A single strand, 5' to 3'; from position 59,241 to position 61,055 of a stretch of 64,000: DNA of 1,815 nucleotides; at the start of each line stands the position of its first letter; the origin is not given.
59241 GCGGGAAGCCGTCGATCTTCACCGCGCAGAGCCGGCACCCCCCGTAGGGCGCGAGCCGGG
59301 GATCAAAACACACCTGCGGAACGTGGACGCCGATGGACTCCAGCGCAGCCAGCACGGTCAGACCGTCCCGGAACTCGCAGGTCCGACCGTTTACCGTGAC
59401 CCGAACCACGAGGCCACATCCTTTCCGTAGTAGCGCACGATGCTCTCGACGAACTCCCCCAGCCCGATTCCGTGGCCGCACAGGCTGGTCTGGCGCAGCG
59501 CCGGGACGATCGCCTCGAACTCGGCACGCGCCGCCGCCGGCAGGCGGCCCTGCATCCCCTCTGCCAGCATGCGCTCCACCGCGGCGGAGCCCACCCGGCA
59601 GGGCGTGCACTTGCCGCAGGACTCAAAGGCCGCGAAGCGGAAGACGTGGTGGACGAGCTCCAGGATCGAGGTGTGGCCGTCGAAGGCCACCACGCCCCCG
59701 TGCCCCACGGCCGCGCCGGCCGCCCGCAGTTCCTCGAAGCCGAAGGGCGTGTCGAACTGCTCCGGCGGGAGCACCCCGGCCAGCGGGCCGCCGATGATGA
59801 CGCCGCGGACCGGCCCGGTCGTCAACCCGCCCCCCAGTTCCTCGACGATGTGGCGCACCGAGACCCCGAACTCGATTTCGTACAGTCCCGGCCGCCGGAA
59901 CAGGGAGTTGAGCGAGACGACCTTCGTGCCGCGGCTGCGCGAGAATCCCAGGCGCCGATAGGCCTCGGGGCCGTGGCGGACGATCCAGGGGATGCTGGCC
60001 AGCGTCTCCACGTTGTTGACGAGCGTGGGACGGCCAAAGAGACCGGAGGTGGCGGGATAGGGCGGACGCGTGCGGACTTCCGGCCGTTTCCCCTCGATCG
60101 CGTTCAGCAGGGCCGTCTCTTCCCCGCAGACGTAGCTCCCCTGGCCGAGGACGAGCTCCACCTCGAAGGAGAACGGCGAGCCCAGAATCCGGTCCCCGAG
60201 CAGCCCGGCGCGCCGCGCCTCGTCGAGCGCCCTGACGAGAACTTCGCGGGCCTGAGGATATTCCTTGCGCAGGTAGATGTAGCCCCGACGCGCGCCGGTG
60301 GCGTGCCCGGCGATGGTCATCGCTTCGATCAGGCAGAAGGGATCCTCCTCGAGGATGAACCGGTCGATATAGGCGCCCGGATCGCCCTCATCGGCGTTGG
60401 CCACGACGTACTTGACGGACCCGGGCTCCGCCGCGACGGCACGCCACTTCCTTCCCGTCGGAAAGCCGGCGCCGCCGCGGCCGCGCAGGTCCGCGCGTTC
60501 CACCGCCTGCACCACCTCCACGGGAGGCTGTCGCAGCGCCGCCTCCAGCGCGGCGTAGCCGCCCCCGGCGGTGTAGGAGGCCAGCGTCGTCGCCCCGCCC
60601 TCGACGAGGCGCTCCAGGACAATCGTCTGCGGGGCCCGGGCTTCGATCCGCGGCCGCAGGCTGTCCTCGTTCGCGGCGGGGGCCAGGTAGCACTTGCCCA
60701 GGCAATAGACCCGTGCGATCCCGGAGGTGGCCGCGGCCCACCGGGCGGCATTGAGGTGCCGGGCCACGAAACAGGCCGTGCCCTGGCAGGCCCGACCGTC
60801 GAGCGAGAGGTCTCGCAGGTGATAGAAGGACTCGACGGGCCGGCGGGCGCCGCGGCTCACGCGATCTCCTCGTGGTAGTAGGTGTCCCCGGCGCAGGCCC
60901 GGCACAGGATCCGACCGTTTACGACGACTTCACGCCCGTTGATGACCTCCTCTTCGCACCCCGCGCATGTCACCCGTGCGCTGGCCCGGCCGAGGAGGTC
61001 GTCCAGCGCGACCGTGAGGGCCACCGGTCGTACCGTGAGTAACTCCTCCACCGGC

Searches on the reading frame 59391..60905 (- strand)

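Call 70: search_protein_families(library=pfam, proteins=[window:59391-60905:-], max_evalue=0.00001)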
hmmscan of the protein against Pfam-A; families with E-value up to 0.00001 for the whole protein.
window:59391-60905:- (504 aa): 2 families
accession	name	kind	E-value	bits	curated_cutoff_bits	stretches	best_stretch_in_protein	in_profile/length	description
PF01512.22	Complex1_51K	-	1.3e-42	145.6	31.2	1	135-306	1-149/150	Nuo51 FMN-binding domain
PF10589.14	NADH_4Fe-4S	-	1.5e-16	60.5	23.5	1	417-497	2-82/85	NADH-ubiquinone oxidoreductase-F iron-sulfur binding region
